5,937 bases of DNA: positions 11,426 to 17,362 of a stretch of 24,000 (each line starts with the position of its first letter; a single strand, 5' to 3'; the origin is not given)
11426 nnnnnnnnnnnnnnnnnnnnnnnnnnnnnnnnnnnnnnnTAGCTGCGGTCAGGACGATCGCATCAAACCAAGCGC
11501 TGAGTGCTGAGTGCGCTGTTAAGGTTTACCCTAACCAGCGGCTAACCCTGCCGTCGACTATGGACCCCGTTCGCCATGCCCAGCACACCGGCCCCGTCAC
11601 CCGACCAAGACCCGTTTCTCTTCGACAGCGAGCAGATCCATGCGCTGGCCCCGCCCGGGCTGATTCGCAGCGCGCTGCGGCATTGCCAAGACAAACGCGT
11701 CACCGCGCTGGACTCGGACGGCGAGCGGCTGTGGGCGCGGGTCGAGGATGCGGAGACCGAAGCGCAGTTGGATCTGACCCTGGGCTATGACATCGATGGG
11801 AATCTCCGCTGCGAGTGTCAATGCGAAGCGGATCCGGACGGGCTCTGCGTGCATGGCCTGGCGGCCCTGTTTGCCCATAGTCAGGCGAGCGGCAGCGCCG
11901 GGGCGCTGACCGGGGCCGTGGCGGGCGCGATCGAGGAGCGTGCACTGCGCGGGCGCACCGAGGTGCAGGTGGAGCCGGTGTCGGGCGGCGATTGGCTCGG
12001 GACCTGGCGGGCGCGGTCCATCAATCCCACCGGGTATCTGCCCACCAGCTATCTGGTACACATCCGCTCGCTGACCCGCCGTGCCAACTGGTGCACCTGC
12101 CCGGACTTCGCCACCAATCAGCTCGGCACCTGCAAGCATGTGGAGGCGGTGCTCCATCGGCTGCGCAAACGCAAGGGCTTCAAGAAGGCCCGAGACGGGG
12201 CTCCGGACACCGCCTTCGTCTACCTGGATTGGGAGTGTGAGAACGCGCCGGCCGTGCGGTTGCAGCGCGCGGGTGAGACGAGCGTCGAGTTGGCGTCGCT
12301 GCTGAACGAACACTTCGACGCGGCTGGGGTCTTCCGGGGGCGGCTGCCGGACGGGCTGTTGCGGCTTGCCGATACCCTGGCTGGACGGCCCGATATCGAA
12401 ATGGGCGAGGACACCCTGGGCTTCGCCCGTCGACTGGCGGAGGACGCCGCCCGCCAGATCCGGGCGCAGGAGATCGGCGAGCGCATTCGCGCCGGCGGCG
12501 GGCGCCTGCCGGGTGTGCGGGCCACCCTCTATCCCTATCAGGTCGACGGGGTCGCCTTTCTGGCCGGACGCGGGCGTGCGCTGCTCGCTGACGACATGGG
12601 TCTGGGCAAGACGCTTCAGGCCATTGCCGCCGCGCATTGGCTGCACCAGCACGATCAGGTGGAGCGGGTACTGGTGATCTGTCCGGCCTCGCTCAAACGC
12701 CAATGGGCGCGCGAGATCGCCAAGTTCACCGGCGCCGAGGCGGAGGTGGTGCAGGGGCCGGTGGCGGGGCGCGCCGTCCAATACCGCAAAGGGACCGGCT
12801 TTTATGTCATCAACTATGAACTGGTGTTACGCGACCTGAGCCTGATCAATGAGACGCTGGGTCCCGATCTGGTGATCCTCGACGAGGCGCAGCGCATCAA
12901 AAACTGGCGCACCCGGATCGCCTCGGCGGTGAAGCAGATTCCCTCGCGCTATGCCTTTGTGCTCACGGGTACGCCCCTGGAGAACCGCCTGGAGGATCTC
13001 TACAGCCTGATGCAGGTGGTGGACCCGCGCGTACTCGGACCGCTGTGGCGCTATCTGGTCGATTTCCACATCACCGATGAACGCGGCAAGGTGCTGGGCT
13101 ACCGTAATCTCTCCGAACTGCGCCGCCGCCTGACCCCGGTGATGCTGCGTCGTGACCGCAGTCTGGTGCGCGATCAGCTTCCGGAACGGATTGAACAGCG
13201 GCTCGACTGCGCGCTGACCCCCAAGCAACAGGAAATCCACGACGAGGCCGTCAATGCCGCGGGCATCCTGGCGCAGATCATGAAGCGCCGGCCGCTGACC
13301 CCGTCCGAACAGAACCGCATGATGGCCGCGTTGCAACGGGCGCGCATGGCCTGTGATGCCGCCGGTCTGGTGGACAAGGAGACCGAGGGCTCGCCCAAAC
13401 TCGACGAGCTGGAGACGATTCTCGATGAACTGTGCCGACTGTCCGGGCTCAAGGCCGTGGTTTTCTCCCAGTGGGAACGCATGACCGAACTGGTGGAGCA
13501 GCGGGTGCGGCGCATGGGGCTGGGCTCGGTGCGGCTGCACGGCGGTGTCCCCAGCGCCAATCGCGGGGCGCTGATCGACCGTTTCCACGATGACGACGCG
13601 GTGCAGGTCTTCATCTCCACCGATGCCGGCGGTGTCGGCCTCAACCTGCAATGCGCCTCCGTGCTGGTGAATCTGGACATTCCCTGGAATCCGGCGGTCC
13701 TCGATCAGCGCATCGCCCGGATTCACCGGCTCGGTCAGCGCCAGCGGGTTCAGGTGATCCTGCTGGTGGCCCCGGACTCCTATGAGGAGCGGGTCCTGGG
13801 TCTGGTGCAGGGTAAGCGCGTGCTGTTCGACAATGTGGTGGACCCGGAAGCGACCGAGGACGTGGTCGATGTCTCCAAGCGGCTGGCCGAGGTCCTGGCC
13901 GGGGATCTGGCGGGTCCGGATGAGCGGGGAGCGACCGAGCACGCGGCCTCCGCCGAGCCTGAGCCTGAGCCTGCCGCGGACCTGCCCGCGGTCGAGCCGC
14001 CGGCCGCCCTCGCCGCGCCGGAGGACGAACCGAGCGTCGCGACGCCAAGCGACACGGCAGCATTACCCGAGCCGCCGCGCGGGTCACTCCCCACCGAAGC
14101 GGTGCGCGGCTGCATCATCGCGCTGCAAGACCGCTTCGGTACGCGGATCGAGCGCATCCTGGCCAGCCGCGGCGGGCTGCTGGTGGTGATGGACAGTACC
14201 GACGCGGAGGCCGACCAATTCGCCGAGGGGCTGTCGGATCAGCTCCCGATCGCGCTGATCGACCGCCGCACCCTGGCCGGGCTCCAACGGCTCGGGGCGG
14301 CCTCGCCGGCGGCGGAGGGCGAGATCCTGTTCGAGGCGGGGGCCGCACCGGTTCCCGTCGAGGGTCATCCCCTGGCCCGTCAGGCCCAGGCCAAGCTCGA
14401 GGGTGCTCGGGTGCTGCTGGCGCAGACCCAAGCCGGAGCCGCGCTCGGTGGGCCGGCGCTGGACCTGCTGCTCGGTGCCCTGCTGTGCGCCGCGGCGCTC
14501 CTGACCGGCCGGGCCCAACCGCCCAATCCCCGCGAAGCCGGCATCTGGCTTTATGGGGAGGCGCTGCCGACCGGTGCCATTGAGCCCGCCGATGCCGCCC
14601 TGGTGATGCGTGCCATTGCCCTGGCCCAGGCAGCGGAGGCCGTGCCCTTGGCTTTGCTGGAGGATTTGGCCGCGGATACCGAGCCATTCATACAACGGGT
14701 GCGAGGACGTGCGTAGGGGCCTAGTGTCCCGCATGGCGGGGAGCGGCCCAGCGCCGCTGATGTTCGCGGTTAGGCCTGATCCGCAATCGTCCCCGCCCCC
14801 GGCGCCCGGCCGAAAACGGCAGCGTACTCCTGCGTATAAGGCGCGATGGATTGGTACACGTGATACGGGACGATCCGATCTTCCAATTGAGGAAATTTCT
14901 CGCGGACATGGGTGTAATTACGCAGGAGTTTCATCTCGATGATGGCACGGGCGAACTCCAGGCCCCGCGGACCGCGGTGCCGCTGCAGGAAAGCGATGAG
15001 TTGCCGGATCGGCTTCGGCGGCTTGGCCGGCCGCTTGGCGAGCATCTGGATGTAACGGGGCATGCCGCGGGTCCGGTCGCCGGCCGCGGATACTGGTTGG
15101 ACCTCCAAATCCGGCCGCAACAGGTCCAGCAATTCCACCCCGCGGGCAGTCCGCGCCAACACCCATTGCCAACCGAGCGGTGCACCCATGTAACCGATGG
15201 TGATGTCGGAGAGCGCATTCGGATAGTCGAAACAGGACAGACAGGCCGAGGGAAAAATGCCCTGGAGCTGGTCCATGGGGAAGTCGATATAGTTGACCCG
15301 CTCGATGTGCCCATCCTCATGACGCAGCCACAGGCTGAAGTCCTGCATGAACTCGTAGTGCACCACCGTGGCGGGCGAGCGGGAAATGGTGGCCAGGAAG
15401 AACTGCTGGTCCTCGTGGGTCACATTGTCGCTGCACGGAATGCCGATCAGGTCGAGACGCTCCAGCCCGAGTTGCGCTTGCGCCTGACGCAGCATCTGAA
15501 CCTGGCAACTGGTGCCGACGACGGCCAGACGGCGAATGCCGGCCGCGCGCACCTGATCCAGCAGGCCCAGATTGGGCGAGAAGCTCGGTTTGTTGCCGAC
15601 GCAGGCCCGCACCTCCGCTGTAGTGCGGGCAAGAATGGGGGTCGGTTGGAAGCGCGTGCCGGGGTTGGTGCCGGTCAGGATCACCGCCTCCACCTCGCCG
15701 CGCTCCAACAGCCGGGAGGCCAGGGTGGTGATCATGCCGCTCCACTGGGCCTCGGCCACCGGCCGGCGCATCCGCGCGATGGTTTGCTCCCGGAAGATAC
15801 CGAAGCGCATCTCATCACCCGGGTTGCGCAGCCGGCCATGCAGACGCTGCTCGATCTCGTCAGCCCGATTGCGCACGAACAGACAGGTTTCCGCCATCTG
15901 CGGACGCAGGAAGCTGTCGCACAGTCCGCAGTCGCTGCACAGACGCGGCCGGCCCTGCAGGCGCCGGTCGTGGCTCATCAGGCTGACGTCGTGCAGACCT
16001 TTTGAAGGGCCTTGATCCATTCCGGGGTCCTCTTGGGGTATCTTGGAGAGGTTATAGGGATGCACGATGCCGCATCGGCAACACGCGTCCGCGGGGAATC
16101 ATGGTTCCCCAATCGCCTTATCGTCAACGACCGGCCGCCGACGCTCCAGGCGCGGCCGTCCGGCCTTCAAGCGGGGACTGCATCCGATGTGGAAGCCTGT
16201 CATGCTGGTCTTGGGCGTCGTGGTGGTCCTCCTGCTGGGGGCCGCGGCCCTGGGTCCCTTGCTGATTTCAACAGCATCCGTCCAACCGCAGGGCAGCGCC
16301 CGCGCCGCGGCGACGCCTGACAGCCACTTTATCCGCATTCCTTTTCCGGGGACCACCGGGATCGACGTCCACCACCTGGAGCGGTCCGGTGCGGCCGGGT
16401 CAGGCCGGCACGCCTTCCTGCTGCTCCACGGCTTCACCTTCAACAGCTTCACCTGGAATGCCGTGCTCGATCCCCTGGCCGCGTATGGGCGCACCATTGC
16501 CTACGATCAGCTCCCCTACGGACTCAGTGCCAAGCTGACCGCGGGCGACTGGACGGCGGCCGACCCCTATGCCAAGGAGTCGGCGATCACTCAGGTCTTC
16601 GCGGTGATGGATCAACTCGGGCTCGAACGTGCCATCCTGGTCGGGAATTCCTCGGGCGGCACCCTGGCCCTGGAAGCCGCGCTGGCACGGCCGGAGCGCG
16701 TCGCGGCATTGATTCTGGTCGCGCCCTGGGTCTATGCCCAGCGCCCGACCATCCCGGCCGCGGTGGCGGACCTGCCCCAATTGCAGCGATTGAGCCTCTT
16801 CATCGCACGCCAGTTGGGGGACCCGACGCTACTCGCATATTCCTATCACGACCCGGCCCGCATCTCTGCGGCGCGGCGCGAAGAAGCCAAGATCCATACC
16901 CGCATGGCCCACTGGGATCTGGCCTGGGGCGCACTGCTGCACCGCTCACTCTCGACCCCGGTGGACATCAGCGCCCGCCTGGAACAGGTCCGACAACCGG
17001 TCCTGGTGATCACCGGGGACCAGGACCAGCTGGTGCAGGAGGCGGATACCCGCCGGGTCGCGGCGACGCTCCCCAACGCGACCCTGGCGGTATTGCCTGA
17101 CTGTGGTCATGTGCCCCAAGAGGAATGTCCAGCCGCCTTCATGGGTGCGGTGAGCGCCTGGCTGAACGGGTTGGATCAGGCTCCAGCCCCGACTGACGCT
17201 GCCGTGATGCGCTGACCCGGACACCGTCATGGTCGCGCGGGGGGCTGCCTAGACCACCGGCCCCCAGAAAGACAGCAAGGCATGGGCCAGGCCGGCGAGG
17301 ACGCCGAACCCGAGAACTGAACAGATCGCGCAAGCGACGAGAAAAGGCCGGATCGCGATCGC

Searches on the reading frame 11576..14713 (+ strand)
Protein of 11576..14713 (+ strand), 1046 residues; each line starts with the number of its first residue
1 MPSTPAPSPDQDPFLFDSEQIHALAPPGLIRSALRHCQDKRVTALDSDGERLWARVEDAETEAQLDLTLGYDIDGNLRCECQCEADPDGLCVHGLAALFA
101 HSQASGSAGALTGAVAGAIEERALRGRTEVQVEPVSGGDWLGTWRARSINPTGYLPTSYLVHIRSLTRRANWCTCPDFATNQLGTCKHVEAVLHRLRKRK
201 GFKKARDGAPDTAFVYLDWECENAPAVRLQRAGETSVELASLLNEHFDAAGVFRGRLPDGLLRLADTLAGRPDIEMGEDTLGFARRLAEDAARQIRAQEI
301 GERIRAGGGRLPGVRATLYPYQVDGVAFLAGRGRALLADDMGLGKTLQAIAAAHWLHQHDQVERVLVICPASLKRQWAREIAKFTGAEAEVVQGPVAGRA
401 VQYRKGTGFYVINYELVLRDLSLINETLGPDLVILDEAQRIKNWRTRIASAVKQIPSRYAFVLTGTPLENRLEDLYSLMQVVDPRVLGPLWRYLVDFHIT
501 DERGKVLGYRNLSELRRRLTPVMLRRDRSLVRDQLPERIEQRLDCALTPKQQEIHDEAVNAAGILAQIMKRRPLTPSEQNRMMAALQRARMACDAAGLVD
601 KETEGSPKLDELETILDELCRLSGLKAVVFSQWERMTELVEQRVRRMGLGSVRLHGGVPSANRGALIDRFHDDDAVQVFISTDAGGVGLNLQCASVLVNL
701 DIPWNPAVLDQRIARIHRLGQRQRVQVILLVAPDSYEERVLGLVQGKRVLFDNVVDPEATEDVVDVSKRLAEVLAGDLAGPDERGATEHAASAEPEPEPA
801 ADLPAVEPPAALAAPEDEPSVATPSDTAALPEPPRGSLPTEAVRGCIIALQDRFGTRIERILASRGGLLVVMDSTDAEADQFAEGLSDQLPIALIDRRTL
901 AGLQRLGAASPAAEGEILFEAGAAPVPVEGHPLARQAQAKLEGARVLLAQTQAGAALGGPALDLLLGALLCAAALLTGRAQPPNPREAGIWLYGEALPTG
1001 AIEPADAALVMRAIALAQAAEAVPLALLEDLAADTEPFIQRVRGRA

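Call 11: search_protein_families(library=pfam, proteins=[window:11576-14713:+], max_evalue=0.01)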
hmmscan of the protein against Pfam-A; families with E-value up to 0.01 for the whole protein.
window:11576-14713:+ (1046 aa): 7 families
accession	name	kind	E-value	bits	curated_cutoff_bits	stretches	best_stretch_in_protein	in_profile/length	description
PF00176.29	SNF2-rel_dom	-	2.5e-42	145.4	24.9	1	321-594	1-286/290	SNF2-related domain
PF00271.37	Helicase_C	-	7.8e-22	78.1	23.5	1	613-720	4-110/110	Helicase conserved C-terminal domain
PF04851.21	ResIII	-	1.1e-09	38.8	22.5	1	320-467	6-162/164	Type III restriction enzyme, res subunit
PF00270.35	DEAD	-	3.3e-06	27.4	26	1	332-468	15-161/167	DEAD/DEAH box helicase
PF13173.12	AAA_14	-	0.00059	20.3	27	1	428-469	61-101/129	AAA domain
PF04434.22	SWIM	-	0.001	19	19.6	0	171-195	13-36/38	SWIM zinc finger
PF13401.12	AAA_22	-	0.0013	19.5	27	0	342-467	15-124/130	AAA domain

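Call 12: search_protein_families(library=padloc, proteins=[window:11576-14713:+], max_evalue=0.001)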
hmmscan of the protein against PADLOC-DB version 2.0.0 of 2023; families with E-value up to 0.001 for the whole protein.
window:11576-14713:+ (1046 aa): 50 families (the best 25 are shown)
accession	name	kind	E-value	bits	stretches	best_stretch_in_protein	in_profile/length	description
PDLC00633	ZorD1|ZorD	-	2.5e-65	219.1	1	314-763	440-893/908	"SWI2/SNF2 helicase, Mrr-like nuclease"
PDLC02850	DpdE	-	1e-62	210.5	1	315-777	802-1263/1282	DpdE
PDLC00634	ZorD1|ZorD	-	7.6e-62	207.4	2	407-823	612-1033/1208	"SWI2/SNF2 helicase, Mrr-like nuclease"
PDLC02842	DpdE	-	3e-61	205.4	1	313-762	697-1158/1176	DpdE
PDLC02851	DpdE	-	3.7e-61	205.1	1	310-759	590-1039/1055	DpdE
PDLC00629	ZorD1|ZorD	-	5e-57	191.5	2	432-762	629-962/1012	"SWI2/SNF2 helicase, Mrr-like nuclease"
PDLC02845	DpdE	-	4.9e-54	181.6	1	316-766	842-1284/1293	DpdE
PDLC02849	DpdE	-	1.6e-53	180.1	1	312-751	395-829/857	DpdE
PDLC00631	ZorD1|ZorD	-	2.5e-53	179.2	1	317-761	441-916/1071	"SWI2/SNF2 helicase, Mrr-like nuclease"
PDLC00632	ZorD1|ZorD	-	1.8e-52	176.5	2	414-758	723-1083/1101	"SWI2/SNF2 helicase, Mrr-like nuclease"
PDLC02627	DrmD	-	1.4e-43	147.1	1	321-762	307-705/748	DrmD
PDLC02500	BrxHI|BrxHII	-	1.8e-39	134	2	560-767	420-621/933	BrxHI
PDLC02619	DrmD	-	1.5e-38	130.5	2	332-556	50-275/872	DrmD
PDLC02848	DpdE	-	2.4e-38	129.7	1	315-660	354-694/856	DpdE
PDLC02623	DrmD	-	9.2e-38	127.6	2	608-779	512-683/1040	DrmD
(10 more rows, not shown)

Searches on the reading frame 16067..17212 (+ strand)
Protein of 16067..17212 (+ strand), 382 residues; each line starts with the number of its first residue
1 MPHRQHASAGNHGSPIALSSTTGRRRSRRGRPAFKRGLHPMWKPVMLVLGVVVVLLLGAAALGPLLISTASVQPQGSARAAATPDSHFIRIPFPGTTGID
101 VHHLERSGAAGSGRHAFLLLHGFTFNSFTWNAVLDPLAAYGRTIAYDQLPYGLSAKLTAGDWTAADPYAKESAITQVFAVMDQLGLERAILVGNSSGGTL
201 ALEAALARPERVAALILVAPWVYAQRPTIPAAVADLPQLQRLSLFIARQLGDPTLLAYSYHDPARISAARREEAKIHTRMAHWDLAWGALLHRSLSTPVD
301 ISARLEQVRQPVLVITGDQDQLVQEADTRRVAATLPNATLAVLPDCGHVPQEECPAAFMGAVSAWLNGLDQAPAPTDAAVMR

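Call 11: search_protein_families(library=pfam, proteins=[window:16067-17212:+], max_evalue=0.01)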
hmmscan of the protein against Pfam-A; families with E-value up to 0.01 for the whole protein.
window:16067-17212:+ (382 aa): 8 families
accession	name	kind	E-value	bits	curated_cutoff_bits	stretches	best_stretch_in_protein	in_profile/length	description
PF00561.26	Abhydrolase_1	-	3.8e-24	86.1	25.8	1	116-353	2-243/245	alpha/beta hydrolase fold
PF12697.13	Abhydrolase_6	-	2.6e-22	81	26.3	1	118-358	2-214/217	Alpha/beta hydrolase family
PF12146.15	Hydrolase_4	-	4.5e-19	69.1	27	1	114-349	4-233/239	Serine aminopeptidase, S33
PF03096.20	Ndr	-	2.8e-07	30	23.3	1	175-221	87-133/283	Ndr family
PF07859.19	Abhydrolase_3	-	1.8e-05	25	25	1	183-228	67-116/210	alpha/beta hydrolase fold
PF06821.19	Ser_hydrolase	-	0.0001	22.7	22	0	187-263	55-127/172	Serine hydrolase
PF00326.27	Peptidase_S9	-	0.0004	20.4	22.6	0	179-223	56-100/213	Prolyl oligopeptidase family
PF00756.26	Esterase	-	0.0037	17.5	22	1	189-273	117-154/251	Putative esterase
